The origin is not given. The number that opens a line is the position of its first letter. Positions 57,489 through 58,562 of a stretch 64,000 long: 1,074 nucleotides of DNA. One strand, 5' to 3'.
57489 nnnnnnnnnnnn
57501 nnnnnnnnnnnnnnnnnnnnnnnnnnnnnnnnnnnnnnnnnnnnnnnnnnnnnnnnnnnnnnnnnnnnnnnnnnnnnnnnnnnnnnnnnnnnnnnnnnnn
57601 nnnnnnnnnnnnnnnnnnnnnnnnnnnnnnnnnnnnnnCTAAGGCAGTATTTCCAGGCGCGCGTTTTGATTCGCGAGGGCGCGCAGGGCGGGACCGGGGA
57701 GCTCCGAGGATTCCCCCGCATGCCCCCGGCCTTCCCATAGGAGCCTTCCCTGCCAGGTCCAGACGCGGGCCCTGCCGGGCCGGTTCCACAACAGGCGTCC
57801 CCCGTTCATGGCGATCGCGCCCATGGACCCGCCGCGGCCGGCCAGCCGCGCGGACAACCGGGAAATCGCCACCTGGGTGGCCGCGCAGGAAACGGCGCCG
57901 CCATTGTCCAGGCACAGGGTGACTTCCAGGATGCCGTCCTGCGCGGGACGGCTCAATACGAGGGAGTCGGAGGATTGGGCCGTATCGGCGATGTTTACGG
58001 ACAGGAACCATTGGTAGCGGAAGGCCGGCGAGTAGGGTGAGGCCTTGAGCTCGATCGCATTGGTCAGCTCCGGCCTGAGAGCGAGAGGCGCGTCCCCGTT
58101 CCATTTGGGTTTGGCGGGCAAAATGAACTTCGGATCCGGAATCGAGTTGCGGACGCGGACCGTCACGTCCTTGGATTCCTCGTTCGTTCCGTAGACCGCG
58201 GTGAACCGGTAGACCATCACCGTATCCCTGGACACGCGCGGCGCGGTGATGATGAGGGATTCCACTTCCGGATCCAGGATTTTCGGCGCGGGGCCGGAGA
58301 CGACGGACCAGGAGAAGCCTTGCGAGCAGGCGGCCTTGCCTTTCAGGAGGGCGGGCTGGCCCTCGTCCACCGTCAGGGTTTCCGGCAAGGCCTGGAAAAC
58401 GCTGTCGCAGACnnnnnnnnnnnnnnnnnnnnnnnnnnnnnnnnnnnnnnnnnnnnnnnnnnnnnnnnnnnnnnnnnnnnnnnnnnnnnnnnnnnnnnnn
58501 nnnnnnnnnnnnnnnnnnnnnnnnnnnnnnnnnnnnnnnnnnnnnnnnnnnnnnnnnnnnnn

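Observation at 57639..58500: About 230-aa C-terminal module shared by four surface proteins of different architectures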

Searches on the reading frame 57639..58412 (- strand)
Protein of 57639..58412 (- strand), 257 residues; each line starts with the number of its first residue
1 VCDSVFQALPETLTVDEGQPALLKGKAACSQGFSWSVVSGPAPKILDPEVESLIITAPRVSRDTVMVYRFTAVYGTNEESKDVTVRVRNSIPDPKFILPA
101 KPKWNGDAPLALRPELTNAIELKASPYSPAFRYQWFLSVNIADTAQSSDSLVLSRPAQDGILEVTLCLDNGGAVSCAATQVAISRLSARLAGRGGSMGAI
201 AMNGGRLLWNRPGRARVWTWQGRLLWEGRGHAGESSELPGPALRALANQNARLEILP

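Call 13: find_homologous_proteins(query=window:57639-58412:-)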
Query window:57639-58412:- (257 aa): 6 proteins with E <= 0.001 among 2205 candidates.
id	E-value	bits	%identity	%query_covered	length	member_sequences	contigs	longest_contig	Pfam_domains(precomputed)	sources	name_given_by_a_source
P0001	8.9e-82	293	55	100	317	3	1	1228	-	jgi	jgi:hypothetical protein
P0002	7.8e-76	273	51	100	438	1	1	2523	PF07679.23,PF13927.13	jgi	jgi:hypothetical protein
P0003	2.9e-73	265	56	86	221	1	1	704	-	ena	-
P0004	7.0e-73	263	53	81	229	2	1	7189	-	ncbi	ncbi:MAG: hypothetical protein ABI036_09290, partial [Fibrobacteria bacterium]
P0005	2.7e-36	143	39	84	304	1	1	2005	-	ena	-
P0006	1.3e-32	131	44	66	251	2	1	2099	-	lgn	-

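Call 17: search_protein_families(library=pfam, proteins=[window:57639-58412:-, P0001, P0005, P0006], max_evalue=10)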
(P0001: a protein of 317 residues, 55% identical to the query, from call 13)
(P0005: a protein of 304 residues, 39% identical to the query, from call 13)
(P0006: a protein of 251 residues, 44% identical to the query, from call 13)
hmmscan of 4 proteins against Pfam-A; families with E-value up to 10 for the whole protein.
window:57639-58412:- (257 aa): 0 families

P0001 (317 aa): 1 family
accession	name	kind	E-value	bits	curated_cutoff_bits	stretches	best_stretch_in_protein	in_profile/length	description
PF22352.2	K319L-like_PKD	-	0.0002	21.8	27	2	177-233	11-74/84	K319L-like, PKD domain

P0005 (304 aa): 1 family
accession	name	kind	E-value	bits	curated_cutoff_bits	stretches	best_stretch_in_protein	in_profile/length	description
PF13385.13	Laminin_G_3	-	0.041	14.5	27.6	1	5-50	106-150/151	Concanavalin A-like lectin/glucanases superfamily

P0006 (251 aa): 1 family
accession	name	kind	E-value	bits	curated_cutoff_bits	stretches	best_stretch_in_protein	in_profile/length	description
PF07432.18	Hc1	-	3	8.2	23.5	1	212-228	21-37/57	Histone H1-like protein Hc1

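Call 23: predict_structure(alignment_id=A2)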
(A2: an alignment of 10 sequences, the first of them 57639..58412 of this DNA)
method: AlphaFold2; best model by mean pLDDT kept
length: 257 residues; sequences in the alignment: 10
mean_pLDDT: 88.4   pTM: 0.67
mean pLDDT of the five models: 88.4, 87.5, 87.3, 86.6, 86.5
residues with pLDDT >= 90: 143; 70-90: 99; 50-70: 15; < 50: 0
segments of 3 or more residues with pLDDT < 50: none
pLDDT, mean of each block of 10 residues (from residue 1): 80 94 94 95 92 93 94 93 95 91 85 94 89 92 89 88 93 92 73 61 82 89 91 90 84 84
secondary structure, 60 per line:
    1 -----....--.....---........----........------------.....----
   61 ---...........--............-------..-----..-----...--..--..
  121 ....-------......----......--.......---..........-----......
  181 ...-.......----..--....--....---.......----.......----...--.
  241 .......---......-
elements in order: E6-9 E12-16 E20-27 E32-39 E52-56 E64-74 E77-88 E110-112 H119-124 E132-137 E142-147 E150-156 E160-169 E175-183 H185-191 E200-203 E206-209 E213-219 E224-230 E235-237 H240-247 E251-256

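Call 26: fold_search(model_id=the predicted structure, library=pdb)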
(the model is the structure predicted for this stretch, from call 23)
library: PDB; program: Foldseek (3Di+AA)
matches with E <= 10: 1846; with E <= 0.001: 567
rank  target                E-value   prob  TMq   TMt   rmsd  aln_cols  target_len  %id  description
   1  6sdb_A                6.0e-08  1.00  0.26  0.30   9.1       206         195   14  Chimeric titin Z1Z2 functionalized with a KLER exogenous peptide from decorin (released 2019-09-18)
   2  6sdb_B                1.1e-07  1.00  0.24  0.30  15.8       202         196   14  Chimeric titin Z1Z2 functionalized with a KLER exogenous peptide from decorin (released 2019-09-18)
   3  6sdb_E                1.2e-07  1.00  0.27  0.34  10.7       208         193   14  Chimeric titin Z1Z2 functionalized with a KLER exogenous peptide from decorin (released 2019-09-18)
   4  3lcy_A                2.2e-07  1.00  0.23  0.28  11.7       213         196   14  Titin Ig tandem domains A164-A165 (released 2011-05-25)
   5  6fwx_A                3.1e-07  1.00  0.29  0.35  10.3       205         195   14  Chimeric titin Z1Z2-Z1Z2 tandem (Z1212) functionalized with a GRGDS exogenous peptide from fibronectin (released 2019-03-27)
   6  2a38_A                3.4e-07  1.00  0.29  0.35   9.3       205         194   14  Crystal structure of the N-Terminus of titin (released 2006-06-24)
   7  5xwu_A                5.4e-07  1.00  0.27  0.24  16.3       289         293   13  Crystal structure of PTPdelta Ig1-Ig3 in complex with SALM2 LRR-Ig (released 2018-06-06)
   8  1ya5_A                5.7e-07  1.00  0.28  0.34  10.1       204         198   14  Crystal structure of the titin domains z1z2 in complex with telethonin (released 2005-12-20)
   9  5i99                  5.7e-07  1.00  0.26  0.19  11.7       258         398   11  Crystal structure of mouse CNTN3 Ig5-Fn2 domains (released 2016-08-31)
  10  2yd6                  6.0e-07  1.00  0.24  0.31  15.5       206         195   15  Crystal structure of the N-terminal Ig1-2 module of Human Receptor Protein Tyrosine Phosphatase Delta (released 2011-04-13)
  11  7biz_A                6.7e-07  1.00  0.28  0.17  13.3       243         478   16  Structure of a B12 binding lipoprotein from Bacteroides thetaiotaomicron (released 2022-03-02)
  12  5ldy_B                7.0e-07  1.00  0.27  0.22  16.1       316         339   11  Structure of Yersinia pseudotuberculosis InvD (released 2017-06-14)
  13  6lyn_C                7.4e-07  1.00  0.25  0.34  13.2       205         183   14  CD146 D4-D5/AA98 Fab (released 2021-02-24)
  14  2xyc                  9.0e-07  1.00  0.23  0.21  17.0       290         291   10  CRYSTAL STRUCTURE OF NCAM2 IGIV-FN3I (released 2011-02-23)
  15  8k53_A                1.1e-06  1.00  0.30  0.12  13.6       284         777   12  Structure of the Dimeric Human CNTN2 Ig 1-6-FNIII 1-2 Domain in an Asymmetric State (released 2023-12-06)
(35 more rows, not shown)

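Call 27: search_protein_representatives(alignment_id=A2)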
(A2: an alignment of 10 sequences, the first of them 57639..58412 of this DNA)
Query: 10 sequences, 266 profile positions. Proteins with E-value up to 0.001 (for the whole library): 1332; up to 1e-10: 482; up to 1e-30: 126. The best 150 are listed.
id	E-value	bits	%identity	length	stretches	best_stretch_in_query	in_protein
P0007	2.8e-114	397.1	-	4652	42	52-101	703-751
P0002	4.3e-110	383.3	-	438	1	2-265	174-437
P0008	1.5e-100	352.0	-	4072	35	16-96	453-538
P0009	1.0e-99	349.3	-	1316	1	4-264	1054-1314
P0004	2.1e-99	348.3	-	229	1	38-266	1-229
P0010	1.8e-93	328.8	-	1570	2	4-265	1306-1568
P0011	2.8e-93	328.2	-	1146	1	2-265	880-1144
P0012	6.3e-92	323.8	-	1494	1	5-266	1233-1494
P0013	3.4e-85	301.7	-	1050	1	2-265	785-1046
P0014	1.7e-84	299.4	-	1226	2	2-264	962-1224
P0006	3.6e-84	298.3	-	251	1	3-254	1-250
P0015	4.5e-81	288.2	-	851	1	5-265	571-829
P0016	3.2e-80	285.4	-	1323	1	5-265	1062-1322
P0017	7.4e-80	284.2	-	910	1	4-264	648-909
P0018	2.4e-79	282.5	-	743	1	8-264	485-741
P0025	1.1e-72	260.7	-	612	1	10-224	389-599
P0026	1.7e-72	260.1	-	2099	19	19-108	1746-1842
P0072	4.9e-51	189.7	-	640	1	8-264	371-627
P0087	5.3e-43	163.4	-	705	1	4-236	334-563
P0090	1.9e-42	161.6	-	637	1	10-263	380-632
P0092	2.1e-41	158.1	-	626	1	7-256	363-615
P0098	2.8e-39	151.2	-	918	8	15-100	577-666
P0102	3.1e-37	144.4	-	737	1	9-228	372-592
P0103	9.3e-37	142.9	-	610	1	9-235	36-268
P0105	1.1e-36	142.6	-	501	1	8-195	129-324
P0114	6.0e-34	133.7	-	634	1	8-243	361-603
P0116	2.6e-33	131.6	-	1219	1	13-224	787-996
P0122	3.1e-32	128.1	-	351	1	12-210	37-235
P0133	1.9e-30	122.2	-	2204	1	8-211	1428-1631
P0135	4.7e-30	120.9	-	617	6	11-97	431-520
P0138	7.8e-30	120.2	-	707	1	14-206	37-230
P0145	8.4e-29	116.8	-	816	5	18-100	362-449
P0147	1.8e-28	115.8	-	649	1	7-262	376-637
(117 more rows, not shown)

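Call 39: find_related_loci(query=A3, collection=genome_contigs, flank=3000)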
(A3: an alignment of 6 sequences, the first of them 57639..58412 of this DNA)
Query A3 (257 aa) in genome_contigs; peptide patterns used: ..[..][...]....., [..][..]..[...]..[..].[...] (x = any residue, [..] = any of these).
58 stretches matched a pattern; 12 encode a relative of the query (tblastn E <= 1e-3); 12 distinct loci.
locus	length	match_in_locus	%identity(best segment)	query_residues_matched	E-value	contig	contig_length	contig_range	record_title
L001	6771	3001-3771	65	1-256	2e-111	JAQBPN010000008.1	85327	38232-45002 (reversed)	MAG: Fibrobacteres bacterium isolate RYN_348 scaffold_3236389, whole genome shotgun sequence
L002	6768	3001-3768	56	1-256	8e-93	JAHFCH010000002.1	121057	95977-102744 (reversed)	MAG: Fibrobacteres bacterium isolate nzgw217 NODE_92_length_121058_cov_4.381455, whole genome shotgun sequence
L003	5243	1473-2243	54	1-256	2e-83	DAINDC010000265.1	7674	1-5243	MAG TPA_asm: Fibrobacterota bacterium isolate CTOTU41470 NODE_10739_length_7674_cov_2.825305, whole genome shotgun seque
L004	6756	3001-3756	44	2-255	3e-63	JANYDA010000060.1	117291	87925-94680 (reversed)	MAG: Fibrobacteria bacterium isolate 336R_metabinner_36 336R_k141_2454593, whole genome shotgun sequence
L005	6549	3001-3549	47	1-185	7e-50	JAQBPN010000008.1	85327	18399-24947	MAG: Fibrobacteres bacterium isolate RYN_348 scaffold_3236389, whole genome shotgun sequence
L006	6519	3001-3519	45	10-184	1e-43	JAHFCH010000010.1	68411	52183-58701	MAG: Fibrobacteres bacterium isolate nzgw217 NODE_222_length_68412_cov_4.292630, whole genome shotgun sequence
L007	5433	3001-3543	43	2-184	3e-43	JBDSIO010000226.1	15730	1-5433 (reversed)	MAG: Fibrobacteria bacterium isolate cluster1_bin.300 k127_14605933, whole genome shotgun sequence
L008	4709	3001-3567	44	10-194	5e-43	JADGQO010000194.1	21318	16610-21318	MAG: Fibrobacteria bacterium isolate Chersky_265 k127_22592982, whole genome shotgun sequence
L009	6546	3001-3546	43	2-185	4e-42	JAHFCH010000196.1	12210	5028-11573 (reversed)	MAG: Fibrobacteres bacterium isolate nzgw217 NODE_3588_length_12211_cov_4.050455, whole genome shotgun sequence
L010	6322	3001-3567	41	8-204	1e-41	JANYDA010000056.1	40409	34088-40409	MAG: Fibrobacteria bacterium isolate 336R_metabinner_36 336R_k141_1264932, whole genome shotgun sequence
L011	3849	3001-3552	40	2-188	2e-41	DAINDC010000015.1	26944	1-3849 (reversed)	MAG TPA_asm: Fibrobacterota bacterium isolate CTOTU41470 NODE_1335_length_26944_cov_3.072669, whole genome shotgun seque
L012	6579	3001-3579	39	2-196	7e-40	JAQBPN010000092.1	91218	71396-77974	MAG: Fibrobacteres bacterium isolate RYN_348 scaffold_465453, whole genome shotgun sequence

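Call 51: search_protein_families(library=pfam, alignment_id=A5, max_evalue=0.001)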
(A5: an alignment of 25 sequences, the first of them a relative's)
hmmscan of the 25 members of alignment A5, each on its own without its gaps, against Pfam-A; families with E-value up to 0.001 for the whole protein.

A. member 1, P0009 (1316 aa): 4 families
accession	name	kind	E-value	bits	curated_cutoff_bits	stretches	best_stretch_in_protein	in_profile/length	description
PF13927.12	Ig_3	-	2e-25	89.5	30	3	803-872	1-77/78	Immunoglobulin domain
PF07679.22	I-set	-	1.2e-24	86.6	23.7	2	718-792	1-83/90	Immunoglobulin I-set domain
PF13895.12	Ig_2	-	5.9e-12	46.1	27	0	722-800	4-79/79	Immunoglobulin domain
PF00047.31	ig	-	5.6e-11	43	21.8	0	729-792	5-78/81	Immunoglobulin domain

B. families by the number of members that match (of 25 scanned): 9 families
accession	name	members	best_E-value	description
PF13927.12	Ig_3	18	3.9e-45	Immunoglobulin domain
PF07679.22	I-set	18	6.6e-42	Immunoglobulin I-set domain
PF13895.12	Ig_2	14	4.7e-26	Immunoglobulin domain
PF00047.31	ig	7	5.6e-14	Immunoglobulin domain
PF10102.14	DUF2341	5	1.1e-20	Domain of unknown function (DUF2341)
PF13385.13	Laminin_G_3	4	2.6e-21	Concanavalin A-like lectin/glucanases superfamily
PF17851.8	GH43_C2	2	3.3e-08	Beta xylosidase C-terminal Concanavalin A-like domain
PF07686.23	V-set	2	1.9e-06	Immunoglobulin V-set domain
PF02210.31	Laminin_G_2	1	9.1e-05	Laminin G domain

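Call 52: search_protein_families(library=pfam, alignment_id=A6, max_evalue=0.001)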
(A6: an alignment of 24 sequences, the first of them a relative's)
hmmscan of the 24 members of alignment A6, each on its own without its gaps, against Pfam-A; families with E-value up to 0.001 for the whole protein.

A. member 1, P0025 (612 aa): 2 families
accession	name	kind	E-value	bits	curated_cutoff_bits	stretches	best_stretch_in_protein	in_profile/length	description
PF13385.13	Laminin_G_3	-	2e-24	86.9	27.6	1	212-365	4-150/151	Concanavalin A-like lectin/glucanases superfamily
PF10102.14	DUF2341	-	1.6e-11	45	23.4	1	87-152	1-65/84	Domain of unknown function (DUF2341)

B. families by the number of members that match (of 24 scanned): 7 families
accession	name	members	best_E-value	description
PF13385.13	Laminin_G_3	24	5e-30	Concanavalin A-like lectin/glucanases superfamily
PF10102.14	DUF2341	19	3e-17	Domain of unknown function (DUF2341)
PF13860.13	FlgD_ig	2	4.3e-06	FlgD Ig-like domain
PF16640.11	Big_3_5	1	3.9e-19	Bacterial Ig-like domain (group 3)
PF16410.10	DUF5018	1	8.7e-05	Domain of unknown function (DUF5018)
PF17957.7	Big_7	1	0.00046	Bacterial Ig domain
PF02210.31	Laminin_G_2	1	0.0009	Laminin G domain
